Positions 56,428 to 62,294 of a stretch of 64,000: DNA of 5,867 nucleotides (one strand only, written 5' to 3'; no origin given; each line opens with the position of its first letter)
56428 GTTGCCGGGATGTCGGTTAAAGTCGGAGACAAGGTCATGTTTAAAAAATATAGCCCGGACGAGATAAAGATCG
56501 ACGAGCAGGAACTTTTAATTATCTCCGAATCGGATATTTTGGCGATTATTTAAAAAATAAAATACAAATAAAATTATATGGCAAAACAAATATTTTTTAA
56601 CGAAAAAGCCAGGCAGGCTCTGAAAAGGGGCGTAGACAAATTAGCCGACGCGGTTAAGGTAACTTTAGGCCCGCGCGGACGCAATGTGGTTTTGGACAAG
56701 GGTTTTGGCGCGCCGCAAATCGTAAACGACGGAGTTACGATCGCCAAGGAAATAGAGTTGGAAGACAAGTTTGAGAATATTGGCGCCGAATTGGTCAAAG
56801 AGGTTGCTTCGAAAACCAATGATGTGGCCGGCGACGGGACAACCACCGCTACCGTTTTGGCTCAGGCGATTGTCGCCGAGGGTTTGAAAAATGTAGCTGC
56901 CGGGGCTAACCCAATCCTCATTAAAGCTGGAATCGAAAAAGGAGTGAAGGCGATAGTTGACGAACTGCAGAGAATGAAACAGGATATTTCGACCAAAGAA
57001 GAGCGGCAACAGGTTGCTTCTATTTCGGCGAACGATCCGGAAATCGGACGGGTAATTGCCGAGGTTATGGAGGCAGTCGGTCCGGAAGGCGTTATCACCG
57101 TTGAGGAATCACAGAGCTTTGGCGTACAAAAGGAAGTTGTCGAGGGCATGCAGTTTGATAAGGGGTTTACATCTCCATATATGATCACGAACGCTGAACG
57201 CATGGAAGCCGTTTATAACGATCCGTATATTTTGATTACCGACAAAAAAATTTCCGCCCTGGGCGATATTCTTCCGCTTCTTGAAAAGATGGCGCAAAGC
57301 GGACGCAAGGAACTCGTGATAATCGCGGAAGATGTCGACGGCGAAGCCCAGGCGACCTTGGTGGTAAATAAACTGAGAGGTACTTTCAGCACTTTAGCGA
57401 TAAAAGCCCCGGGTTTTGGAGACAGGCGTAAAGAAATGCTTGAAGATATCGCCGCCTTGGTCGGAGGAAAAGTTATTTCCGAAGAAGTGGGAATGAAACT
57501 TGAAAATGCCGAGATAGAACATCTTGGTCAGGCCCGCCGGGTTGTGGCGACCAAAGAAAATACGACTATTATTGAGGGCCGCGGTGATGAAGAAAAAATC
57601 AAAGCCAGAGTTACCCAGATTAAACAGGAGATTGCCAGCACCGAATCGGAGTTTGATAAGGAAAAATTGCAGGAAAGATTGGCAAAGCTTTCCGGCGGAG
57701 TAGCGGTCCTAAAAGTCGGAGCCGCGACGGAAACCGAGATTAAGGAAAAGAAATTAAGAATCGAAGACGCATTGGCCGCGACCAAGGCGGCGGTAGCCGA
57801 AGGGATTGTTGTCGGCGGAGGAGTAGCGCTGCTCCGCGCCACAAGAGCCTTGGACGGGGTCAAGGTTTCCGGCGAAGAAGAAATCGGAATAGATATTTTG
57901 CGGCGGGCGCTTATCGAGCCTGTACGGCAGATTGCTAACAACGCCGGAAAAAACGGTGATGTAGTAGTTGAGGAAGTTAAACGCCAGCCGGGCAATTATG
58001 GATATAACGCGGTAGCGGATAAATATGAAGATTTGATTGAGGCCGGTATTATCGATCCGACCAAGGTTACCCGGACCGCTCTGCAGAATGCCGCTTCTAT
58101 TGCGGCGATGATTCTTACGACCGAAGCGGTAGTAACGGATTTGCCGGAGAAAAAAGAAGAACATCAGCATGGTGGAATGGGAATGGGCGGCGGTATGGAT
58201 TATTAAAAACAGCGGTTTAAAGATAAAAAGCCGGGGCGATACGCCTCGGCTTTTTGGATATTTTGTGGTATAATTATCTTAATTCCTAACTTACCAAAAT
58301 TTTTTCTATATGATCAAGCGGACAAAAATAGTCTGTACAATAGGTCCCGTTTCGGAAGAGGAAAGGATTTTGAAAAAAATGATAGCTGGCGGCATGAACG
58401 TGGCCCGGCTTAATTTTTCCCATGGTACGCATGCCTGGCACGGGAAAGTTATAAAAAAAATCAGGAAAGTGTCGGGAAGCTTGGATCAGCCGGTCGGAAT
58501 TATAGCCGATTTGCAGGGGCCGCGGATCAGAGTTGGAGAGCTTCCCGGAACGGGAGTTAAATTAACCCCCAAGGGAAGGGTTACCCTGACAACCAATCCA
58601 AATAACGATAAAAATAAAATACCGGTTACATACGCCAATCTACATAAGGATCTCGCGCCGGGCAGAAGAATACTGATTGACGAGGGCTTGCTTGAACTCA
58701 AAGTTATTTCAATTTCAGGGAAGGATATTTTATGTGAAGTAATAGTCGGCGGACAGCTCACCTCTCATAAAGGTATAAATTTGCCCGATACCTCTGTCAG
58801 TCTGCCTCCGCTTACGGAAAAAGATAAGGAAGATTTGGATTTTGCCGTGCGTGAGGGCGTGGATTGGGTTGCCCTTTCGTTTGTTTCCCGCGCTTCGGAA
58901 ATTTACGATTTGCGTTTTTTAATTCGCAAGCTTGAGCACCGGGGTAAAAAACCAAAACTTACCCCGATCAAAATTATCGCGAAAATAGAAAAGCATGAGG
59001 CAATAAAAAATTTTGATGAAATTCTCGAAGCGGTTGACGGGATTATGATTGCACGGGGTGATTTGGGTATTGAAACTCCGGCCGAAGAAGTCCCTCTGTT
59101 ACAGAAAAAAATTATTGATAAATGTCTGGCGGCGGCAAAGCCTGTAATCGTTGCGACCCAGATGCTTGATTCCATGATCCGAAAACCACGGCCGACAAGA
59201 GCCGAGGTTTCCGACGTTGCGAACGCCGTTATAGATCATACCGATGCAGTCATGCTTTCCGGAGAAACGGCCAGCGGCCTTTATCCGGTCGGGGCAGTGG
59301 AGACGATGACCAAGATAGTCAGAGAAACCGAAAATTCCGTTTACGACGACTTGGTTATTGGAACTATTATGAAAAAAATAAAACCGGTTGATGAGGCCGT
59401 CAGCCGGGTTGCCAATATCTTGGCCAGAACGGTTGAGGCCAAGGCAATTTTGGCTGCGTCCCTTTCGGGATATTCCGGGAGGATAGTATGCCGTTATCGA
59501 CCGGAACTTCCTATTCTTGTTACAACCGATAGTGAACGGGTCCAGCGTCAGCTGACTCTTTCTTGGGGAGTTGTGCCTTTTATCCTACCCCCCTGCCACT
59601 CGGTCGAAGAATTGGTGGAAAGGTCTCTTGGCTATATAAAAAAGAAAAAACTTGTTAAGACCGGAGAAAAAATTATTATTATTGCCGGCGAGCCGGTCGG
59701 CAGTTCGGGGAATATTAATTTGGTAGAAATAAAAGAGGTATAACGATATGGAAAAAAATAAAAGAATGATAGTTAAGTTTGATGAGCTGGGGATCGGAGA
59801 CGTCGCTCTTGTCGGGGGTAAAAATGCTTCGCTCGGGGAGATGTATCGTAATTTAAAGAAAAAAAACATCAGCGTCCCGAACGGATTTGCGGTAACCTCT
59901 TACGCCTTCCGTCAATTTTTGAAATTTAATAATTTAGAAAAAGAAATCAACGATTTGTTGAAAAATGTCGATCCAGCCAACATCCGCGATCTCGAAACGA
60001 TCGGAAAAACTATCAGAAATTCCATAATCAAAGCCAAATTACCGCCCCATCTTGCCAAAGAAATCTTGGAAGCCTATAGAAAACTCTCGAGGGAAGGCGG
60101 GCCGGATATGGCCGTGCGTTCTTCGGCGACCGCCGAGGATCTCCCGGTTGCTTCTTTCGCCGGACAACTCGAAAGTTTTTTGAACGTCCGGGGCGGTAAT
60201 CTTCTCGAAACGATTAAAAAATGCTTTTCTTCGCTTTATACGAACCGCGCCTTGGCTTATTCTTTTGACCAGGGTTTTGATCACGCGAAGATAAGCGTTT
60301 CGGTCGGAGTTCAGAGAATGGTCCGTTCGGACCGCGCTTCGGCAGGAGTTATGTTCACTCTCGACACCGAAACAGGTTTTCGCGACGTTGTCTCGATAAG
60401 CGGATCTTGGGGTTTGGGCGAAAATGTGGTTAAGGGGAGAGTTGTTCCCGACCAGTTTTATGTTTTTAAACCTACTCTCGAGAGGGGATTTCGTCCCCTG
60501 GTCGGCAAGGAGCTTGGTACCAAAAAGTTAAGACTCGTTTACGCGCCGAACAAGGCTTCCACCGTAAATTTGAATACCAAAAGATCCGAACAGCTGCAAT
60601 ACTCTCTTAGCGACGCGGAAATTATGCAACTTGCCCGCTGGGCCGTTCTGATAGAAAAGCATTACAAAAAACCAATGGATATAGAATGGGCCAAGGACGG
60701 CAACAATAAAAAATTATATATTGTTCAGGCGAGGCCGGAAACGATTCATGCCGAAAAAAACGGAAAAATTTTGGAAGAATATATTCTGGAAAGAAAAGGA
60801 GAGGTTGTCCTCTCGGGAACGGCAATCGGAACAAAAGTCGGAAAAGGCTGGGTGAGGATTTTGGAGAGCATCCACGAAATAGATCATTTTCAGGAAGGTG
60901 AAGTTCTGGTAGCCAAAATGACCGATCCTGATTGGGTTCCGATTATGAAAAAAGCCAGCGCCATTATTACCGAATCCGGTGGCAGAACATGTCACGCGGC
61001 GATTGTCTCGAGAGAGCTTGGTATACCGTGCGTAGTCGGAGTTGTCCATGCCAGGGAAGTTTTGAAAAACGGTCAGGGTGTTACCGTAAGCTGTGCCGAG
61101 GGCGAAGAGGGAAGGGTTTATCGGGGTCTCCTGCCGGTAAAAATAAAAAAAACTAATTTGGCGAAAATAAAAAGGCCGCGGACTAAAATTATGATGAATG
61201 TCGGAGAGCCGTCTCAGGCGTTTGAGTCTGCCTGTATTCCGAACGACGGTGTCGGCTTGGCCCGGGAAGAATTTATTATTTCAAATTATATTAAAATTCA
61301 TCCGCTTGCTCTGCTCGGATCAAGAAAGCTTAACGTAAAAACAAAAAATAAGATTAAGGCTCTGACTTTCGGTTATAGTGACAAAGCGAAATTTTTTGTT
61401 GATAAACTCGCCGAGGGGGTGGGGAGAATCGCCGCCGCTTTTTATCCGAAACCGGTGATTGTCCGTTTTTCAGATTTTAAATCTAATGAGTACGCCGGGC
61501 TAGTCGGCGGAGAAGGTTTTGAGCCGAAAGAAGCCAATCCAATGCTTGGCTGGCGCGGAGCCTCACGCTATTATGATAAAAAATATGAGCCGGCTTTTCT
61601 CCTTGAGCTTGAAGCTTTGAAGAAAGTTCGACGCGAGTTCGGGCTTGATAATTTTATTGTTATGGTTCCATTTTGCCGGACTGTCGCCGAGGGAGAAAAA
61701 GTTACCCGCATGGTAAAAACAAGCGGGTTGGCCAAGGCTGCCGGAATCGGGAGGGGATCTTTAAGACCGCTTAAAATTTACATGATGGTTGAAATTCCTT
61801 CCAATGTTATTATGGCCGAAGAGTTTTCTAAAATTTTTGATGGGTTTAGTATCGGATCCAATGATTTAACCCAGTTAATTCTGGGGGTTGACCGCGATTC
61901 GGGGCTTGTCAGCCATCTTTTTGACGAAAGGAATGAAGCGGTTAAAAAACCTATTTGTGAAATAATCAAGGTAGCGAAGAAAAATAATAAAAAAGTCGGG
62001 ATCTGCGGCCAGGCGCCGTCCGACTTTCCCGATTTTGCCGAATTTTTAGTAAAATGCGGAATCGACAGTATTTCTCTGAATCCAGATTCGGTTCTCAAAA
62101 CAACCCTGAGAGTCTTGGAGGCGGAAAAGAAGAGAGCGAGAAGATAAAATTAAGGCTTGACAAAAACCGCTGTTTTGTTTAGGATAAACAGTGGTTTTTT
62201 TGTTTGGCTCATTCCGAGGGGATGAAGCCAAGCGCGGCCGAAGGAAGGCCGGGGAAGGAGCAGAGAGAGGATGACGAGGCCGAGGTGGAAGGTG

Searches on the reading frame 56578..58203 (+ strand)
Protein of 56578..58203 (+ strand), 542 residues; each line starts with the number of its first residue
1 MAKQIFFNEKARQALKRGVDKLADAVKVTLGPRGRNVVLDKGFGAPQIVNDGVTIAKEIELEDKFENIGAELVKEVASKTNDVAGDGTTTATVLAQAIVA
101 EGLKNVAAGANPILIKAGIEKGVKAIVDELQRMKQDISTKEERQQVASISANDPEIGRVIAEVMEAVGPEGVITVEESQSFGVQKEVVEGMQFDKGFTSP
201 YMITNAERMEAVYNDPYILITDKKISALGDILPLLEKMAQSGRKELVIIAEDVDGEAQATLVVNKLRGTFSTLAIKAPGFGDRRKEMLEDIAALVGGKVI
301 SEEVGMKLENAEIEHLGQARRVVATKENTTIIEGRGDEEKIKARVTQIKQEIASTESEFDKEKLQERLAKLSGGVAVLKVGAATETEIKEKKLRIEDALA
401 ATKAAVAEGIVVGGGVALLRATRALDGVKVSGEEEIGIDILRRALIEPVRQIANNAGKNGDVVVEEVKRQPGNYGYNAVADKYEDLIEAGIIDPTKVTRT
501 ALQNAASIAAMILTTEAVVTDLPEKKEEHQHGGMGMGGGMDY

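Call 25: search_protein_families(library=pfam, max_evalue=0.00001, proteins=[window:56578-58203:+])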
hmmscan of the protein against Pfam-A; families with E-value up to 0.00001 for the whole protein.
window:56578-58203:+ (542 aa): 1 family
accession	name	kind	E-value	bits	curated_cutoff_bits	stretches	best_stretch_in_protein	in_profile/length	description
PF00118.29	Cpn60_TCP1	-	2.2e-71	241.5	34.3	1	22-521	1-488/490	TCP-1/cpn60 chaperonin family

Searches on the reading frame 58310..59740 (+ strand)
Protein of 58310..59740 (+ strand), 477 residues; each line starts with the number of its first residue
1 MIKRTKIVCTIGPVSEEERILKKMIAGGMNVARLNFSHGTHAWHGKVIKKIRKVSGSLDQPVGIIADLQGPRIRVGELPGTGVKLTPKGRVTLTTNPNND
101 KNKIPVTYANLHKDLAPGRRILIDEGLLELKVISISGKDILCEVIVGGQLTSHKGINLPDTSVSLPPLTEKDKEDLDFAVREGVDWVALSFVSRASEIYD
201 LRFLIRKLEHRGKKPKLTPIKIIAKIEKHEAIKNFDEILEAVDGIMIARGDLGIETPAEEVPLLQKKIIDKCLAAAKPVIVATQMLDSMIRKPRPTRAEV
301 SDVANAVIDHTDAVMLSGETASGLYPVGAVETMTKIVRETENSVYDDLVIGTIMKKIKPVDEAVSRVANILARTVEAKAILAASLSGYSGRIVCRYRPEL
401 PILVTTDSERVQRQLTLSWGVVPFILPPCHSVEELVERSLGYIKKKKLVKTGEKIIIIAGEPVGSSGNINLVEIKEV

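Call 25: search_protein_families(library=pfam, max_evalue=0.00001, proteins=[window:58310-59740:+])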
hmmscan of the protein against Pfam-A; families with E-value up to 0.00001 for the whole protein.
window:58310-59740:+ (477 aa): 3 families
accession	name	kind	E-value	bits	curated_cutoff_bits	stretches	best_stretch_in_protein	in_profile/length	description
PF00224.27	PK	-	3.6e-120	401.4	30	1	3-330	2-328/328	Pyruvate kinase, barrel domain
PF02887.21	PK_C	-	5e-30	104.4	28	1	362-474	1-113/114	Pyruvate kinase, alpha/beta domain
PF03328.21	HpcH_HpaI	-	1.4e-06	28.2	25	1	173-300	75-205/221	HpcH/HpaI aldolase/citrate lyase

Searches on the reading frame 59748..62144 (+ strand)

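Call 25: search_protein_families(library=pfam, max_evalue=0.00001, proteins=[window:59748-62144:+])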
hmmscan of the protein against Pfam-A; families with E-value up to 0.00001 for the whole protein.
window:59748-62144:+ (799 aa): 3 families
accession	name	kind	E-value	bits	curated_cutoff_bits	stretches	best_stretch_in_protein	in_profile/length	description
PF01326.24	PPDK_N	-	6.6e-114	381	27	1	20-344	2-322/328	Pyruvate phosphate dikinase, AMP/ATP-binding domain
PF02896.24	PEP-utilizers_C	-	1.7e-62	211.7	22.8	1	476-791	17-290/293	PEP-utilising enzyme, PEP-binding domain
PF00391.29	PEP-utilizers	-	3.1e-28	97.6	23.1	1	381-452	1-72/72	PEP-utilising enzyme, mobile domain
